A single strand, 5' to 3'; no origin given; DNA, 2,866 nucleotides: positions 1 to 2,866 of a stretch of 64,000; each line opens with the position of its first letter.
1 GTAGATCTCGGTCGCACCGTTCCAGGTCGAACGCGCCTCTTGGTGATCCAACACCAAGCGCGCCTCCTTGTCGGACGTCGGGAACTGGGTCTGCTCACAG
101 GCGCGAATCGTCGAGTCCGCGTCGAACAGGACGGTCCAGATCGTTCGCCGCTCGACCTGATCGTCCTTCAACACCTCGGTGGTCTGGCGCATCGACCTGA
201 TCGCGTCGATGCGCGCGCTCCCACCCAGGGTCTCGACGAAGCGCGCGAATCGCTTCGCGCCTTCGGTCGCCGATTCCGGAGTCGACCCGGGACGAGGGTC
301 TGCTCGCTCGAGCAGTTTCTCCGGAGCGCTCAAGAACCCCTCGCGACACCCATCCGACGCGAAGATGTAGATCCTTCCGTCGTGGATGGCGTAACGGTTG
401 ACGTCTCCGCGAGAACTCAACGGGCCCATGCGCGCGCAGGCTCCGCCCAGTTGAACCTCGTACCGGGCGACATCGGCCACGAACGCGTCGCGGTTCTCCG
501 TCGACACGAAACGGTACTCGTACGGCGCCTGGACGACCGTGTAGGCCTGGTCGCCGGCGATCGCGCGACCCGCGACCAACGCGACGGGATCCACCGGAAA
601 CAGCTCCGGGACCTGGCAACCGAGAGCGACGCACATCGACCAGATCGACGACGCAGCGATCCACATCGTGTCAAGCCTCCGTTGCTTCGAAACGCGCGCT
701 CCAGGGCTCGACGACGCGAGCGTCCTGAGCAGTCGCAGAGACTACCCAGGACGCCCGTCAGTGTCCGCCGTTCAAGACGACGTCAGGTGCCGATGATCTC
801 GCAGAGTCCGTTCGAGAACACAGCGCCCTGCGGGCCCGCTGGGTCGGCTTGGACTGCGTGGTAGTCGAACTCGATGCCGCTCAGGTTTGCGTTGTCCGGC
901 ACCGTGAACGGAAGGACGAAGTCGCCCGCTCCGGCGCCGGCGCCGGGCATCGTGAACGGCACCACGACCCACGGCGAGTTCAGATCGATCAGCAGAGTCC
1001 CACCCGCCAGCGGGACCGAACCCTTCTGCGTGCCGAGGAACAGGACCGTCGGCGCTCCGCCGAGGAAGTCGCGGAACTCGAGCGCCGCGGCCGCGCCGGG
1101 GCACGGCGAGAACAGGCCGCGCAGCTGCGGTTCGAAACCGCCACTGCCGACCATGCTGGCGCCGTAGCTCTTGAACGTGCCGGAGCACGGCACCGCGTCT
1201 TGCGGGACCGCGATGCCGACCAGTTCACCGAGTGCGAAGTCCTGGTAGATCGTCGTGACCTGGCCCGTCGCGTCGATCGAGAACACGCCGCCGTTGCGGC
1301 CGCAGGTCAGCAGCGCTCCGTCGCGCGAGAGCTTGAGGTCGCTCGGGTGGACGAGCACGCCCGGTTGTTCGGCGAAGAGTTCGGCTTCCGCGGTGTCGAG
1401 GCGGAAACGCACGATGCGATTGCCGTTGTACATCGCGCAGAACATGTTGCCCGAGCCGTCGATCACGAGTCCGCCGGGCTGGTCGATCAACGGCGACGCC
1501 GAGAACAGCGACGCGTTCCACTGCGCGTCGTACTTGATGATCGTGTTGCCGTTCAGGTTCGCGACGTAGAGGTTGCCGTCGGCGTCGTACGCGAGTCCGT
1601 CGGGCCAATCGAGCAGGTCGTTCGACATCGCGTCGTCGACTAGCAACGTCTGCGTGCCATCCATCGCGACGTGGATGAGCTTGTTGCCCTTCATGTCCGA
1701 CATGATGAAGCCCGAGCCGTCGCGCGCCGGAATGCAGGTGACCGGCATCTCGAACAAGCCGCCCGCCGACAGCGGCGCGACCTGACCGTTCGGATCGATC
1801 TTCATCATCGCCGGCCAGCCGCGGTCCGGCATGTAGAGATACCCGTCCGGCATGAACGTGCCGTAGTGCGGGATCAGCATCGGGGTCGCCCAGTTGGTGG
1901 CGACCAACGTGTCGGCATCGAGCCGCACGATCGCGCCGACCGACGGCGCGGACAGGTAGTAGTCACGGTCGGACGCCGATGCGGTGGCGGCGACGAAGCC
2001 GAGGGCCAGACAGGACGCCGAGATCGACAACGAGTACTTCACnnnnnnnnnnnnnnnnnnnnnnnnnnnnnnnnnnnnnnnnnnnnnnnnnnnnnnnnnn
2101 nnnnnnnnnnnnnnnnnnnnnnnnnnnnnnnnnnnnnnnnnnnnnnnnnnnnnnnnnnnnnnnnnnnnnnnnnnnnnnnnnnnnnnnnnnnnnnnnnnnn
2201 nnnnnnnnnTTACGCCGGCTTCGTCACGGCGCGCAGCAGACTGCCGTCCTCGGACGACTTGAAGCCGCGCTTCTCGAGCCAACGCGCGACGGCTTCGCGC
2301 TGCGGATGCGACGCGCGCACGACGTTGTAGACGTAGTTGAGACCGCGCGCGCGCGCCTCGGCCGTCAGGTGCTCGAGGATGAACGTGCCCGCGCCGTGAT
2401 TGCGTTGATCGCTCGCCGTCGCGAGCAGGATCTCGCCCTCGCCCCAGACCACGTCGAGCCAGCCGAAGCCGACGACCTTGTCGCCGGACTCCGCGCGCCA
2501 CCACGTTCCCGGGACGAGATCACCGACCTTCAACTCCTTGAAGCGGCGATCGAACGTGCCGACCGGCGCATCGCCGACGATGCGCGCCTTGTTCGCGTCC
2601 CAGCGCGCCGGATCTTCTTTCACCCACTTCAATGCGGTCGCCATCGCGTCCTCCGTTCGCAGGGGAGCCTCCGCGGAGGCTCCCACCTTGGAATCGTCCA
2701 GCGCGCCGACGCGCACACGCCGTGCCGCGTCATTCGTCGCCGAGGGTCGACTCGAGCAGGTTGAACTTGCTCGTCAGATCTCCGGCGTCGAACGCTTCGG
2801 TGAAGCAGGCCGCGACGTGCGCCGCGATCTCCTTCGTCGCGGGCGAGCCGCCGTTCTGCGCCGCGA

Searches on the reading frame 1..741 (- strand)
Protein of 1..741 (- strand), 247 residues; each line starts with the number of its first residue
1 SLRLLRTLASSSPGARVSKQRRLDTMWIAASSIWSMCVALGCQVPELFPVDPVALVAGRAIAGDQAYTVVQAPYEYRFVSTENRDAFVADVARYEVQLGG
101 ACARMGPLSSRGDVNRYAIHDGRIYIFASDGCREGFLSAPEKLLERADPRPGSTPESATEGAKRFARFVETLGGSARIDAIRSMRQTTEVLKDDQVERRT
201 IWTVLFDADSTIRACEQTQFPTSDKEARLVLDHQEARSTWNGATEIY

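Call 30: search_protein_families(library=pfam, proteins=[window:1-741:-], max_evalue=0.001)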
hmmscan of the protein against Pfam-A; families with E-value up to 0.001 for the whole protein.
window:1-741:- (247 aa): 1 family
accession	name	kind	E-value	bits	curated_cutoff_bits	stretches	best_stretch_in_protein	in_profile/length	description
PF04945.19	YHS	-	2.8e-05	24.4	30.3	0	121-143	21-43/47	YHS domain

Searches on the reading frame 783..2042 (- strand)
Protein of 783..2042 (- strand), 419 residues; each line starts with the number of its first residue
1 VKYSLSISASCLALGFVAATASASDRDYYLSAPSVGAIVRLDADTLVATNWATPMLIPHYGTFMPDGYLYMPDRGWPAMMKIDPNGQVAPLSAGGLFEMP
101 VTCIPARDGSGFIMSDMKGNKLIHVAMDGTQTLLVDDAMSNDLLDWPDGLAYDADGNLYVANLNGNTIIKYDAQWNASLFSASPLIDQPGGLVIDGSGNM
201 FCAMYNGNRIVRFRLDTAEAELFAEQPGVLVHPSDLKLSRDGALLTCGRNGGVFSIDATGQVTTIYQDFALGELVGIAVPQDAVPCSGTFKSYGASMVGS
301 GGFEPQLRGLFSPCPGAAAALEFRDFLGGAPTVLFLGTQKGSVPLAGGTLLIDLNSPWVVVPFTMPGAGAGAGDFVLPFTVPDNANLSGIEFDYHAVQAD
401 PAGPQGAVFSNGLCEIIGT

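Call 8: search_protein_families(library=pfam, proteins=[window:783-2042:-], max_evalue=1)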
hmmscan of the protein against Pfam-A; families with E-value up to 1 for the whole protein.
window:783-2042:- (419 aa): 7 families
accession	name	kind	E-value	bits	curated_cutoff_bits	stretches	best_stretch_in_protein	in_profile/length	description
PF08450.18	SGL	-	2e-10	41.1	26.3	2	78-174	116-213/246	SMP-30/Gluconolactonase/LRE-like region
PF24684.1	Vgb_lyase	-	3.1e-05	23.4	50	1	150-282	60-191/290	Virginiamycin B lyase family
PF01436.27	NHL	-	7e-05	23.1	20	1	144-168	1-25/28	NHL repeat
PF20067.5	SSL_N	-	0.0049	17.1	18.9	0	149-166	25-42/46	Strictosidine synthase-like, N-terminal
PF03022.22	MRJP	-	0.094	12.5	19.8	0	190-240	189-243/288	Major royal jelly protein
PF06739.17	SBBP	-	0.11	12.9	20.5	0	145-161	13-29/38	Beta-propeller repeat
PF22701.2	Mala_s_1-like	-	0.2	11.8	27.5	0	147-217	1-71/195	Mal s 1 allergenic protein-like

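Call 9: search_protein_families(library=ncbifam, proteins=[window:783-2042:-], max_evalue=1)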
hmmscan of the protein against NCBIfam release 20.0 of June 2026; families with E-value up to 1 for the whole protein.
window:783-2042:- (419 aa): 4 families
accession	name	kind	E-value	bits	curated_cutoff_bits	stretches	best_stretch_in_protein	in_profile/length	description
NF033206.1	ScyE_fam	subfamily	0.00016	21.3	80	1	116-163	279-320/333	ScyD/ScyE family protein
NF035926.1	scyF_NHL_VPEP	equivalog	0.0029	16.8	350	1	146-175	153-182/376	scytonemin biosynthesis PEP-CTERM protein ScyF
TIGR03803.2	Gloeo_Verruco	domain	0.14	12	44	0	250-266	28-44/50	choice-of-anchor tandem repeat GloVer-containing protein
NF000022.1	stregra_B_VgbA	exception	0.19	10.8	600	1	154-278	66-189/299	streptogramin B lyase Vgb(A)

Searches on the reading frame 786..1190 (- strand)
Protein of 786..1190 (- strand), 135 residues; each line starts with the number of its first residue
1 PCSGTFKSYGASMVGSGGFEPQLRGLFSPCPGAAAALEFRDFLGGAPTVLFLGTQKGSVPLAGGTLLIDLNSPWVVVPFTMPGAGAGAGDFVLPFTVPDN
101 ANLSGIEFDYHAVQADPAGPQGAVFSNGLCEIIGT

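Call 52: find_homologous_proteins(query=A4, max_evalue=0.001)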
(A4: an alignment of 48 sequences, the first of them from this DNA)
Query A4 (48 sequences) (135 aa, profile of the alignment): 3 proteins with E <= 0.001 among 4258 candidates.
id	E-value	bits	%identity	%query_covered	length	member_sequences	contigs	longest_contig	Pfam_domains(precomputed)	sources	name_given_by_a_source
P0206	2.5e-15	75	27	83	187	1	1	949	-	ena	-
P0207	4.9e-14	71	34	21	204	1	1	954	-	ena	-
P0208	8.2e-11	60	42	32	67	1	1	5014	-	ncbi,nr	ncbi:MAG: hypothetical protein JNL94_05500, partial [Planctomycetes bacterium]|nr:hypothetical prote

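Call 57: predict_structure(alignment_id=A4)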
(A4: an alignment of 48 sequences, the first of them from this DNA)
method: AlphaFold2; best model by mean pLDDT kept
length: 135 residues; sequences in the alignment: 48
mean_pLDDT: 98.0   pTM: 0.90
mean pLDDT of the five models: 98.0, 98.0, 97.9, 97.8, 97.5
residues with pLDDT >= 90: 134; 70-90: 1; 50-70: 0; < 50: 0
segments of 3 or more residues with pLDDT < 50: none
pLDDT, mean of each block of 10 residues (from residue 1): 96 98 98 98 99 98 98 98 98 98 98 98 99 97
secondary structure, 60 per line:
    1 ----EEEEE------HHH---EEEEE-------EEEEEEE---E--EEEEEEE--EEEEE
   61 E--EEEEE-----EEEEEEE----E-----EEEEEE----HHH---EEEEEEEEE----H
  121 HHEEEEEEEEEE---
elements in order: E5-9 E22-26 E34-40 E47-53 E56-61 E64-68 E74-80 E91-96 E107-115 E123-132

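Call 76: fold_search(model_id=the predicted structure, library=pdb)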
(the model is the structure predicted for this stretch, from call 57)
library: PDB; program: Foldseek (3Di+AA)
matches with E <= 10: 1431; with E <= 0.001: 0
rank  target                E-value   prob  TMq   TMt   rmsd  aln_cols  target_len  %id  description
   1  7exk_A                2.1e-03  1.00  0.40  0.28   7.4       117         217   14  An AA9 LPMO of Ceriporiopsis subvermispora (released 2022-05-04)
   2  8fha_B                2.4e-03  0.99  0.39  0.39   9.7       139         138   15  Intramolecular ester bond-containing repeat domain 1 from Suipraoptans intestinalis adhesin (released 2024-06-19)
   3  2ag2_C                3.1e-03  0.98  0.39  0.34   8.3       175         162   12  Crystal Structure Analysis of GM2-activator protein complexed with Phosphatidylcholine (released 2005-10-25)
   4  1pu5_C                3.4e-03  0.98  0.39  0.35   8.3       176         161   13  GM2-activator Protein crystal structure (released 2004-06-29)
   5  8fha_A                3.6e-03  0.97  0.37  0.36   9.8       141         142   15  Intramolecular ester bond-containing repeat domain 1 from Suipraoptans intestinalis adhesin (released 2024-06-19)
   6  9blo_A                3.8e-03  0.98  0.37  0.36  10.4       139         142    9  T450C mutant of repeat domain 2 from Clostridium perfringens adhesin CPE0147 without intramolecular ester bond (released 2025-05-07)
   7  4ni6                  4.9e-03  0.98  0.37  0.37  11.0       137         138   11  Repeat domain 1 of Clostridium perfringens CPE0147 (released 2013-12-04)
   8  8dj2_A                5.2e-03  0.98  0.38  0.36  11.2       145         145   14  Intramolecular ester bond-containing repeat domain from Chlamydia trachomatis adhesin (released 2023-08-02)
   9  8f9l_A                5.5e-03  0.98  0.38  0.37   9.5       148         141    9  Intramolecular ester bond-containing repeat domain from Gemella massiliensis adhesin (released 2024-06-19)
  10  5kwy_C                5.5e-03  0.93  0.35  0.36   8.2       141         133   13  Structure of human NPC1 middle lumenal domain bound to NPC2 (released 2016-08-24)
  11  8fha_D                5.8e-03  0.99  0.40  0.38   9.6       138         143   13  Intramolecular ester bond-containing repeat domain 1 from Suipraoptans intestinalis adhesin (released 2024-06-19)
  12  4b5q_A                5.8e-03  0.99  0.36  0.25   8.0       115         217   12  The lytic polysaccharide monooxygenase GH61D structure from the basidiomycota fungus Phanerochaete chrysosporium (released 2013-04-03)
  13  8f9l_B                5.8e-03  0.97  0.38  0.37   9.5       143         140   11  Intramolecular ester bond-containing repeat domain from Gemella massiliensis adhesin (released 2024-06-19)
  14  8fha_C                5.8e-03  0.95  0.37  0.35  11.4       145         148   13  Intramolecular ester bond-containing repeat domain 1 from Suipraoptans intestinalis adhesin (released 2024-06-19)
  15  9blp                  6.4e-03  0.97  0.37  0.36  10.7       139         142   10  T450S mutant of repeat domain 2 from Clostridium perfringens adhesin CPE0147 with intramolecular ester bond (released 2025-05-07)
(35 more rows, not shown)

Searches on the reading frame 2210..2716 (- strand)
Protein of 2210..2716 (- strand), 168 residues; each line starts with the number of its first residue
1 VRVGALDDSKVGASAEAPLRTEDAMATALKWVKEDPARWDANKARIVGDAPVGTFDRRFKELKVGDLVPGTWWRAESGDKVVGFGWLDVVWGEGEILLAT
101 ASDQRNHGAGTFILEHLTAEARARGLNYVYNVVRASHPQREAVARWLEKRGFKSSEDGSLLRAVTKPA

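Call 30: search_protein_families(library=pfam, proteins=[window:2210-2716:-], max_evalue=0.001)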
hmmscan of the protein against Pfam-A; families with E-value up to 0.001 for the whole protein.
window:2210-2716:- (168 aa): 2 families
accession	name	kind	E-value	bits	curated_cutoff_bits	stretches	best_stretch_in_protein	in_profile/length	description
PF00583.31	Acetyltransf_1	-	1.2e-09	38.9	20.7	1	69-152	32-116/116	Acetyltransferase (GNAT) family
PF13508.13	Acetyltransf_7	-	5.6e-09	36.7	27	1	70-153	3-83/84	Acetyltransferase (GNAT) domain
